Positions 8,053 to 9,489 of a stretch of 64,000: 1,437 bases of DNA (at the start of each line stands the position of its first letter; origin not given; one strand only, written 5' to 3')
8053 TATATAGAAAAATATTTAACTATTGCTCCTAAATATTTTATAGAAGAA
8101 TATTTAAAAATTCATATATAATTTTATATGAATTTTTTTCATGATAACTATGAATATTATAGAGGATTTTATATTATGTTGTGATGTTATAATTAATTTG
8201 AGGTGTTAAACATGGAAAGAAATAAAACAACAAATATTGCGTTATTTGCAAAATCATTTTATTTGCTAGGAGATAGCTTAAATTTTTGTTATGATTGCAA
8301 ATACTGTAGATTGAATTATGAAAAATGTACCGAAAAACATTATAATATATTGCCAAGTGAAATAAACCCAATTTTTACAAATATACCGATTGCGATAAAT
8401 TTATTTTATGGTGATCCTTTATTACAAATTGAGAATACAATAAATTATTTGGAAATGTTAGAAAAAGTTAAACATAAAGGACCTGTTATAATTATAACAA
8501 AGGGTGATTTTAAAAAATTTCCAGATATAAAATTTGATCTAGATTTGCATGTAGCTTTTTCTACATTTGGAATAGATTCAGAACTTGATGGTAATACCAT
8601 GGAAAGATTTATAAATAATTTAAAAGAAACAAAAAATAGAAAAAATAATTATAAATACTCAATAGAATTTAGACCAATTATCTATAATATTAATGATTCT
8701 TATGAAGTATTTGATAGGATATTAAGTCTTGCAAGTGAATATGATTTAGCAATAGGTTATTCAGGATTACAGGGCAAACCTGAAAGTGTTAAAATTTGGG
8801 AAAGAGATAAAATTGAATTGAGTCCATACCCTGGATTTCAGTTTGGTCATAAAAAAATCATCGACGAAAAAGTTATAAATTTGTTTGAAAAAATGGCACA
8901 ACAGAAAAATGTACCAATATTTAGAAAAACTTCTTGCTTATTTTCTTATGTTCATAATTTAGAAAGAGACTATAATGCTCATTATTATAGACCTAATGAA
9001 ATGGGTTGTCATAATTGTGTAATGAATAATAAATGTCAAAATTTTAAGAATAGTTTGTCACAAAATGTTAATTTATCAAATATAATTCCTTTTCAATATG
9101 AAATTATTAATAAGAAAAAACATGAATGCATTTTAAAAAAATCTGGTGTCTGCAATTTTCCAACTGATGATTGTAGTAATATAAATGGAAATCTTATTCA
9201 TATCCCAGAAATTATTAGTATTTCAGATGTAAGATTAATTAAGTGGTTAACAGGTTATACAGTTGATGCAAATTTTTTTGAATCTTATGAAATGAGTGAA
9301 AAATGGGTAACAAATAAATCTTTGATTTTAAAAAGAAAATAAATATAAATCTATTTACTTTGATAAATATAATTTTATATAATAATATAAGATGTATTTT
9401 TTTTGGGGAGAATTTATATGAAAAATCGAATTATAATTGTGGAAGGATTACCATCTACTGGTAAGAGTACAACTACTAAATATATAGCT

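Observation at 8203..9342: Cys-rich, radical-SAM-like protein with a non-canonical CxxCxxC cluster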

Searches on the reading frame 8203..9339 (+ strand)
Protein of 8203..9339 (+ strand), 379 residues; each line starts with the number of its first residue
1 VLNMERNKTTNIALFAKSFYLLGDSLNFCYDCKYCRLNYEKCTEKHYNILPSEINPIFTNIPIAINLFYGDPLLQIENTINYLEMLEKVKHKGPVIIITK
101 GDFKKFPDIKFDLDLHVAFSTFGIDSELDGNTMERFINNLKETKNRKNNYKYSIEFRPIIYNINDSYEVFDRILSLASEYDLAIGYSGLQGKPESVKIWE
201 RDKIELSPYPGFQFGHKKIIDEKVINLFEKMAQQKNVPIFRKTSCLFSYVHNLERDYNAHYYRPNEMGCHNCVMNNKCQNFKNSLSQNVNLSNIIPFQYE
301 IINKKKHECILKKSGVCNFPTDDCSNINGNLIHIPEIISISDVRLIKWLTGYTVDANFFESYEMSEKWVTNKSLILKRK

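Call 4: search_protein_families(library=pfam, proteins=[window:8203-9339:+], max_evalue=1)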
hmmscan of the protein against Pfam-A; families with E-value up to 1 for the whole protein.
window:8203-9339:+ (379 aa): 0 families

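Call 5: search_protein_families(library=ncbifam, proteins=[window:8203-9339:+], max_evalue=1)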
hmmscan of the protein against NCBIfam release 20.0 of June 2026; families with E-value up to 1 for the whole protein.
window:8203-9339:+ (379 aa): 0 families

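Call 7: find_homologous_proteins(query=window:8212-9339:+, max_evalue=0.001)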
Query window:8212-9339:+ (376 aa): 429 proteins with E <= 0.001 among 1648 candidates; the best 120 are listed.
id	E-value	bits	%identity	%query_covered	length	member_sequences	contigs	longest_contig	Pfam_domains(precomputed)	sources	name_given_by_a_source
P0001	1.0e-253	859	99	100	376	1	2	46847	-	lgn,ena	-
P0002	1.6e-253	858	99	100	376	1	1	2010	-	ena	-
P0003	2.8e-253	857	98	100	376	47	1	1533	-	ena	-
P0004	3.9e-204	696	79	99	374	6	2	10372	-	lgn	-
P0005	7.2e-201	685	76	100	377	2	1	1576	-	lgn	-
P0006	9.3e-201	685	77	98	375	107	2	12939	-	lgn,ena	-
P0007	7.1e-200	682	76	100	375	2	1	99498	-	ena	-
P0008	5.7e-198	675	74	99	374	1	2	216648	-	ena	-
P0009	1.3e-197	674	76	100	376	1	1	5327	-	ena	-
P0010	1.7e-197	674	76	100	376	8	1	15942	-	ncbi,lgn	-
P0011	3.9e-197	673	76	100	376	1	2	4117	-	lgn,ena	-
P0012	5.9e-197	672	74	100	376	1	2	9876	-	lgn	-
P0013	6.6e-197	672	74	100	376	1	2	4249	-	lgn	-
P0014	8.1e-197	672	74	100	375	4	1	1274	-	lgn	-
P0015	1.0e-196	671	76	100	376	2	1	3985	-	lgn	-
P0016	1.2e-196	671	74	100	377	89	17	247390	-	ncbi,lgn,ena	-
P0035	2.6e-193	660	72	100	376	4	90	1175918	-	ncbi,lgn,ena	-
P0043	7.9e-193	659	72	100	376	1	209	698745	-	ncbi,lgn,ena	-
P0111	4.7e-180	616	70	98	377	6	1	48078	-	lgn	-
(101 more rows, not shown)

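Call 8: search_protein_families(library=phrogs, proteins=[window:8212-9339:+], max_evalue=1)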
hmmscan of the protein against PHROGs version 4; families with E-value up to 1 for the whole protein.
window:8212-9339:+ (376 aa): 0 families

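Call 9: search_protein_families(library=padloc, proteins=[window:8212-9339:+], max_evalue=1)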
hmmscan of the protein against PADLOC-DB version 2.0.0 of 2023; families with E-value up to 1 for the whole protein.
window:8212-9339:+ (376 aa): 0 families

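Call 10: search_solved_structures(query=window:8212-9339:+, max_evalue=10, show_alignments=3)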
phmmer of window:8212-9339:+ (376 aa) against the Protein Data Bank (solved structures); distinct sequences matched with E-value up to 10: 0.

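Call 15: search_solved_structures(query=A1, max_evalue=10, show_alignments=3)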
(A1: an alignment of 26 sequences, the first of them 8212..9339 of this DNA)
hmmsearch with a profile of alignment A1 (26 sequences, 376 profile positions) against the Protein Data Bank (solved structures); distinct sequences matched with E-value up to 10: 0.

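Call 16: find_encoding_contigs(protein=P0035, flank=8000, max_places=4)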
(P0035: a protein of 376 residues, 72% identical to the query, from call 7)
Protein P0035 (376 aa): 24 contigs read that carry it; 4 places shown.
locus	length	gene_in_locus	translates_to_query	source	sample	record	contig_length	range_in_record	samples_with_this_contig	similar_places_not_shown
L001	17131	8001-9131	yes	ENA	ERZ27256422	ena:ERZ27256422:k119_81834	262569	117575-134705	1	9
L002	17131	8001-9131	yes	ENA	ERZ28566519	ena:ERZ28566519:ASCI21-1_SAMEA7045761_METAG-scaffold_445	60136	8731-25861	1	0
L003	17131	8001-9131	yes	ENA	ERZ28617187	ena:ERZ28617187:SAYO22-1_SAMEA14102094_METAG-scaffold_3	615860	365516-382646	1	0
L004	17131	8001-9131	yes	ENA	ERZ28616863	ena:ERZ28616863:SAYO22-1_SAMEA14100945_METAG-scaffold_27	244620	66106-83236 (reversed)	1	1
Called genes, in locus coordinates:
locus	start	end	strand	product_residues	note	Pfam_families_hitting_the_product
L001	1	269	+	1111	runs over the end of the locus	PF01855:POR_N, PF17147:PFOR_II, PF01558:POR, PF00037:Fer4 (faint), PF12838:Fer4_7, PF13187:Fer4_9 (weak), PF13484:Fer4_16 (weak), PF02775:TPP_enzyme_C, +4 more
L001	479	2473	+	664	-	PF17191:RecG_wedge, PF00270:DEAD, PF04851:ResIII, PF07517:SecA_DEAD (faint), PF00271:Helicase_C, PF22590:Cas3-like_C_2 (faint), PF19833:RecG_dom3_C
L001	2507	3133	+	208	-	PF06790:UPF0259, PF06161:DUF975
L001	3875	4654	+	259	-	-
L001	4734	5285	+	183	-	PF00583:Acetyltransf_1 (weak), PF13508:Acetyltransf_7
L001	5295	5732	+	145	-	-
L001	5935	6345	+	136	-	PF00583:Acetyltransf_1, PF13673:Acetyltransf_10, PF13508:Acetyltransf_7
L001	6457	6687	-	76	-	PF14198:TnpV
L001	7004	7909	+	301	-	PF00126:HTH_1, PF03466:LysR_substrate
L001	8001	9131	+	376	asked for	-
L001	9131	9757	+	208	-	-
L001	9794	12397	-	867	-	PF00690:Cation_ATPase_N, PF00122:E1-E2_ATPase, PF00702:Hydrolase, PF13246:Cation_ATPase, PF00689:Cation_ATPase_C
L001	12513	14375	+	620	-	PF00005:ABC_tran, PF00931:NB-ARC (faint), PF02463:SMC_N (weak), PF13555:AAA_29 (faint), PF00910:RNA_helicase (faint), PF12848:ABC_tran_Xtn, PF00005:ABC_tran, PF16326:ABC_tran_CTD, +5 more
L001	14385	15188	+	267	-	PF00149:Metallophos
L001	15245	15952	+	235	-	PF01223:Endonuclease_NS (faint), PF13930:Endonuclea_NS_2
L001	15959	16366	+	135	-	-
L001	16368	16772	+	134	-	-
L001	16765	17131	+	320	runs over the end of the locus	PF05621:TniB (faint), PF00004:AAA, PF13401:AAA_22 (weak)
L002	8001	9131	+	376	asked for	-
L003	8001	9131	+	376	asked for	-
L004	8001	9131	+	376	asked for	-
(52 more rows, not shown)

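Call 19: find_encoding_contigs(protein=P0016, flank=6000, max_places=2)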
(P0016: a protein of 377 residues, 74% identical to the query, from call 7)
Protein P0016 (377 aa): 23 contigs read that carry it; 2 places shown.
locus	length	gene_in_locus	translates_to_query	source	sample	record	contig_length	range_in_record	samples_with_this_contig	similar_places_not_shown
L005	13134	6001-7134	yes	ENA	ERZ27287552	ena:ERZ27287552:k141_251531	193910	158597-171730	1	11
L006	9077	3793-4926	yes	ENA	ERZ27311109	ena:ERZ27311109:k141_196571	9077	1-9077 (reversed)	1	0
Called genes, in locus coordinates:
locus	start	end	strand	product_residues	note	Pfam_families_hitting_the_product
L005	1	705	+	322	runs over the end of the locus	-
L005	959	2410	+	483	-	PF13328:HD_4, PF01966:HD, PF04607:RelA_SpoT, PF02824:TGS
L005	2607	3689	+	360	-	PF00579:tRNA-synt_1b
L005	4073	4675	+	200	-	PF01725:Ham1p_like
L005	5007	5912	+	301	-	PF00126:HTH_1, PF03466:LysR_substrate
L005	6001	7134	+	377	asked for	-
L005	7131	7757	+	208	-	-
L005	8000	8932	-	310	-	PF11858:DUF3378, PF01351:RNase_HII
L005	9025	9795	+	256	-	PF02674:Colicin_V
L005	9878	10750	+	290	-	PF03496:ADPrib_exo_Tox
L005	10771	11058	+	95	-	PF00085:Thioredoxin, PF13098:Thioredoxin_2, PF13905:Thioredoxin_8 (faint)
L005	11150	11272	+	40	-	-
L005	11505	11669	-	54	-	-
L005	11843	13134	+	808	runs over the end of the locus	-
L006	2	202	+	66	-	?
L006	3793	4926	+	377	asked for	-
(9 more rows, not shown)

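Call 20: find_encoding_contigs(protein=P0111, flank=6000, max_places=2)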
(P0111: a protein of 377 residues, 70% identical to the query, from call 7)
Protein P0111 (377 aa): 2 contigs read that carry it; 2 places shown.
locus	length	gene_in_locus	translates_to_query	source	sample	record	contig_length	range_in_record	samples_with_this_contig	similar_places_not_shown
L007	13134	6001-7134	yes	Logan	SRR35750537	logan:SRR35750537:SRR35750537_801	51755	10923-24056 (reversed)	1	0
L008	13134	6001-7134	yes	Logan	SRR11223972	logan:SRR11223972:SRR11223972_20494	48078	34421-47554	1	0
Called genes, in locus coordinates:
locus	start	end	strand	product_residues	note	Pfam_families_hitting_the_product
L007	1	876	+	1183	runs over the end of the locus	-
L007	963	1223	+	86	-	PF12637:TSCPD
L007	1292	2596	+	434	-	-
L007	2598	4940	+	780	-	PF00004:AAA (faint), PF07728:AAA_5 (faint)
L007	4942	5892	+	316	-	PF23822:DUF7192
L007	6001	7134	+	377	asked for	-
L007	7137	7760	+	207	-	-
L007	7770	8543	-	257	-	-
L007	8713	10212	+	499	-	PF03193:RsgA_GTPase (faint), PF13555:AAA_29 (faint), PF20720:nSTAND3 (faint), PF25199:nSTAND_NTPase5 (faint), PF25201:nSTAND6 (faint), PF00005:ABC_tran, PF13304:AAA_21 (faint), PF00005:ABC_tran, +1 more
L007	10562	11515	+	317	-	PF01368:DHH, PF02272:DHHA1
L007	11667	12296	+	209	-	PF01183:Glyco_hydro_25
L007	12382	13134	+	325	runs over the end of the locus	-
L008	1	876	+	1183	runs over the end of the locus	-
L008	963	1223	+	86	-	PF12637:TSCPD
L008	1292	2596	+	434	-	-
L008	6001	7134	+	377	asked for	-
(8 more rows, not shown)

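Call 21: predict_structure(alignment_id=A1)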
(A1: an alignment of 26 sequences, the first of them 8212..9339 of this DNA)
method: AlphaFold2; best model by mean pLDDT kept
length: 376 residues; sequences in the alignment: 26
mean_pLDDT: 79.9   pTM: 0.84
mean pLDDT of the five models: 79.9, 76.8, 76.3, 75.9, 74.6
residues with pLDDT >= 90: 119; 70-90: 172; 50-70: 65; < 50: 20
segments of 3 or more residues with pLDDT < 50: 1-3, 22-28, 261-264
pLDDT, mean of each block of 10 residues (from residue 1): 52 55 48 56 67 87 58 79 92 83 90 91 83 94 92 89 96 97 82 81 84 76 93 89 87 63 61 86 93 94 80 66 84 88 87 82 83 58
secondary structure, 60 per line:
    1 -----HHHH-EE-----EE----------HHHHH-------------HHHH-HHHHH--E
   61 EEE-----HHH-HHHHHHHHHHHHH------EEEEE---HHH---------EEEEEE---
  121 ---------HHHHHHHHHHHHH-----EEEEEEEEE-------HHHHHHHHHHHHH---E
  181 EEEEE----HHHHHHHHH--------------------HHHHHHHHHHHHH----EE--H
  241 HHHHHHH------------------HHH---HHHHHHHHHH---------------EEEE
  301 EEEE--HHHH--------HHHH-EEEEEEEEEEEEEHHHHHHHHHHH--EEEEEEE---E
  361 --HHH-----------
elements in order: H6-9 H30-34 H48-51 H53-57 E60-63 H73-85 E92-96 E112-117 H130-142 E148-156 H164-176 E180-185 H190-198 H219-231 H240-247 H272-281 E297-304 H307-310 H319-322 E324-336 H337-347 E350-356

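Call 23: search_protein_representatives(alignment_id=A1)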
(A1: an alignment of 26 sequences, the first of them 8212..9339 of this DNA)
Query: 26 sequences, 376 profile positions. Proteins with E-value up to 0.001 (for the whole library): 187; up to 1e-10: 88; up to 1e-30: 26. The best 150 are listed.
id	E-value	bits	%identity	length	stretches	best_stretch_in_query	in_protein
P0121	3.3e-142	490.2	-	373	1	12-368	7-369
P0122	2.4e-134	464.3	-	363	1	12-366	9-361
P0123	2.4e-111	388.6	-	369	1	12-369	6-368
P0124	2.9e-104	365.3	-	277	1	13-281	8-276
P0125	1.0e-92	327.3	-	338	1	13-352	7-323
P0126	4.8e-89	315.2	-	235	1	130-366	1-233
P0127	2.2e-85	303.2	-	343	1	13-366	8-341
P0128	3.7e-80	286.0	-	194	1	179-366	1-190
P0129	8.2e-80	284.8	-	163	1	51-211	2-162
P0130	1.4e-79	284.0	-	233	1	225-376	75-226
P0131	2.4e-78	280.0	-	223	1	19-242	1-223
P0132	5.1e-78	278.9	-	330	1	13-366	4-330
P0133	4.5e-69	249.5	-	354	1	12-369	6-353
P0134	5.3e-64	232.8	-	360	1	25-354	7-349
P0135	5.5e-55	203.1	-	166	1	9-171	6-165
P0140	6.3e-40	153.6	-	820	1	13-354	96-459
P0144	1.4e-32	129.4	-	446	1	14-356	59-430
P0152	9.5e-27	110.2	-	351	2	14-277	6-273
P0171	5.0e-17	78.2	-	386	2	50-308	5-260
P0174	1.2e-16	77.0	-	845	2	50-306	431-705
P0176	1.8e-16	76.3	-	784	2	52-354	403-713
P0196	4.4e-12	61.9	-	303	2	53-181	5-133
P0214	1.8e-09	53.3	-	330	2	50-194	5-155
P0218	2.8e-09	52.7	-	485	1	54-278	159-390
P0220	4.1e-09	52.2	-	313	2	53-186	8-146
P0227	1.3e-08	50.5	-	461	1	66-311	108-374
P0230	2.7e-08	49.5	-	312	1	55-206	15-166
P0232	4.8e-08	48.6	-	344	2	52-178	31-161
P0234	7.1e-08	48.1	-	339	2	55-181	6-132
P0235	8.1e-08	47.9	-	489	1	10-284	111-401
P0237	1.4e-07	47.1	-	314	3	54-188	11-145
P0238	1.5e-07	47.0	-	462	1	17-287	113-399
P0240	1.5e-07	47.0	-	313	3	54-174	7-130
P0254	8.3e-07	44.6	-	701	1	20-273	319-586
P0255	9.0e-07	44.4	-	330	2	55-187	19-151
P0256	1.1e-06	44.1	-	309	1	53-181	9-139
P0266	3.7e-06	42.4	-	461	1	66-269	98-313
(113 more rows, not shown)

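Call 25: fold_search(model_id=the predicted structure, library=pdb)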
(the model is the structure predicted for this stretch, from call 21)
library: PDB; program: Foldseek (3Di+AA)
matches with E <= 10: 1081; with E <= 0.001: 1
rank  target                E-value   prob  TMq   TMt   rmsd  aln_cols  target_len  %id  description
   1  3c8f                  4.8e-04  1.00  0.41  0.59   5.9       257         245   14  4Fe-4S-Pyruvate formate-lyase Activating Enzyme with partially disordered AdoMet (released 2008-10-28)
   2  6fz6_A                1.9e-03  0.99  0.35  0.38   6.6       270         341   14  Crystal Structure of a radical SAM methyltransferase from Sphaerobacter thermophilus (released 2019-04-10)
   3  8hzv_A                2.3e-03  0.97  0.32  0.26   7.8       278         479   12  The crystal structure of a Radical SAM Enzyme DesII (released 2024-07-10)
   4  8vpo                  5.8e-03  0.92  0.30  0.27   8.8       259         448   18  X-Ray Crystal Structure of TigE from Paramaledivibacter caminithermalis (released 2024-02-07)
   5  8fo0                  6.5e-03  1.00  0.43  0.61   5.3       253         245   12  The structure of a crystallizable variant of E. coli pyruvate formate-lyase activating enzyme bound to a partially cleav (released 2023-05-24)
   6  9gpi_A                9.4e-03  0.15  0.12  0.15  18.4       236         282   14  Structure of RmlD from Trichomonas vaginalis is space group P1 (released 2025-03-12)
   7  2uz9                  1.0e-02  0.75  0.22  0.20   9.8       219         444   10  Human guanine deaminase (guaD) in complex with zinc and its product Xanthine. (released 2007-05-08)
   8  2a5h_B                1.7e-02  0.95  0.24  0.23   7.4       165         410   10  2.1 Angstrom X-ray crystal structure of lysine-2,3-aminomutase from Clostridium subterminale SB4, with Michaelis analo (released 2005-10-04)
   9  4y9m                  1.7e-02  0.25  0.15  0.19  14.7       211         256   11  PA3825-EAL Metal-Free-Apo Structure (released 2016-03-09)
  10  9a4l_A                1.8e-02  0.38  0.20  0.24  12.7       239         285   11  Integrative model of ALF-ACNA by crosslinking MS and deep learning (released 2024-09-18)
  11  4y9o                  2.0e-02  0.30  0.16  0.21  14.4       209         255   11  PA3825-EAL Metal-Free-Apo Structure - Manganese Co-crystallisation (released 2016-09-14)
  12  1zen                  2.4e-02  0.69  0.28  0.30   7.6       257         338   10  CLASS II FRUCTOSE-1,6-BISPHOSPHATE ALDOLASE (released 1997-07-07)
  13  8trw_A                2.7e-02  0.94  0.35  0.43   5.8       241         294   14  Structure of human LIAS (released 2025-06-11)
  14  2a5h_A                2.8e-02  0.82  0.27  0.26   7.7       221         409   11  2.1 Angstrom X-ray crystal structure of lysine-2,3-aminomutase from Clostridium subterminale SB4, with Michaelis analo (released 2005-10-04)
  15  9c19_C                3.0e-02  0.91  0.30  0.37   6.3       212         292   16  Structure of human LIAS (released 2025-07-09)
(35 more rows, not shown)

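Call 27: search_protein_families(library=pfam, alignment_id=A2, max_evalue=0.01)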
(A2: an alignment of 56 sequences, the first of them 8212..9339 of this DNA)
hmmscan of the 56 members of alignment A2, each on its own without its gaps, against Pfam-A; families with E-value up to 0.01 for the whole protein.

A. member 1, window:8212-9339:+ (376 aa): 0 families

B. families by the number of members that match (of 56 scanned): 13 families
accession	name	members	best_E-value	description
PF04055.27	Radical_SAM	21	1.8e-16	Radical SAM superfamily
PF00266.25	Aminotran_5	2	6.1e-58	Aminotransferase class-V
PF08902.16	DUF1848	2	0.0033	Domain of unknown function (DUF1848)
PF00155.27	Aminotran_1_2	1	6.1e-10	Aminotransferase class I and II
PF01212.27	Beta_elim_lyase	1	2.5e-08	Beta-eliminating lyase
PF05014.21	Nuc_deoxyrib_tr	1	1.2e-06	Nucleoside 2-deoxyribosyltransferase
PF03819.22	MazG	1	3.2e-06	MazG nucleotide pyrophosphohydrolase domain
PF13353.11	Fer4_12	1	0.00057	4Fe-4S single cluster domain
PF00282.25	Pyridoxal_deC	1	0.00061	Pyridoxal-dependent decarboxylase conserved domain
PF15662.10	SPATA3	1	0.0029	Spermatogenesis-associated protein 3 family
PF01053.26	Cys_Met_Meta_PP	1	0.0038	Cys/Met metabolism PLP-dependent enzyme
PF05889.19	SepSecS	1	0.0058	O-phosphoseryl-tRNA(Sec) selenium transferase, SepSecS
PF07293.16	DUF1450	1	0.0092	Protein of unknown function (DUF1450)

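Call 29: search_protein_families(library=ncbifam, alignment_id=A2, max_evalue=0.01)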
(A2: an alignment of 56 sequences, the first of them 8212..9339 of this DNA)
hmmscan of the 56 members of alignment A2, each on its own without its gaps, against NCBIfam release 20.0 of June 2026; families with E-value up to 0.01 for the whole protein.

A. member 1, window:8212-9339:+ (376 aa): 0 families

B. families by the number of members that match (of 56 scanned): 68 families (the first 25 are shown)
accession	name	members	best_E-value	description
NF033668.1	rSAM_PA0069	31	8.3e-13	PA0069 family radical SAM protein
NF038135.1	rSAM_Rv2578c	19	4.9e-10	Rv2578c family radical SAM protein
TIGR04470.1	rSAM_mob_pairB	11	5.5e-09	radical SAM mobile pair protein B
NF038136.1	rSAM_Rv_intein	9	1.2e-06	intein-containing Rv2578c family radical SAM protein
TIGR02493.1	PFLA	3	2.5e-06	pyruvate formate-lyase-activating protein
NF011034.0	PRK14464.1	3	0.00066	RNA methyltransferase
TIGR04395.1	cutC_activ_rSAM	3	0.003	choline TMA-lyase-activating enzyme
TIGR01979.1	sufS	2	6.3e-59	SufS family cysteine desulfurase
NF041166.1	f2_encap_cargo1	2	2.5e-45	family 2A encapsulin nanocompartment cargo protein cysteine desulfurase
NF006791.0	PRK09295.1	2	2.2e-37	cysteine desulfurase SufS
TIGR01977.1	am_tr_V_EF2568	2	4.4e-37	cysteine desulfurase family protein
NF008126.0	PRK10874.1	2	1.4e-33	cysteine desulfurase CsdA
TIGR03392.1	FeS_syn_CsdA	2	2.6e-32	cysteine desulfurase CsdA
NF040779.1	Sec_lyase_SclA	2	7.7e-28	selenocysteine lyase SclA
TIGR01976.1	am_tr_V_VC1184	2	4.5e-25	cysteine desulfurase-like protein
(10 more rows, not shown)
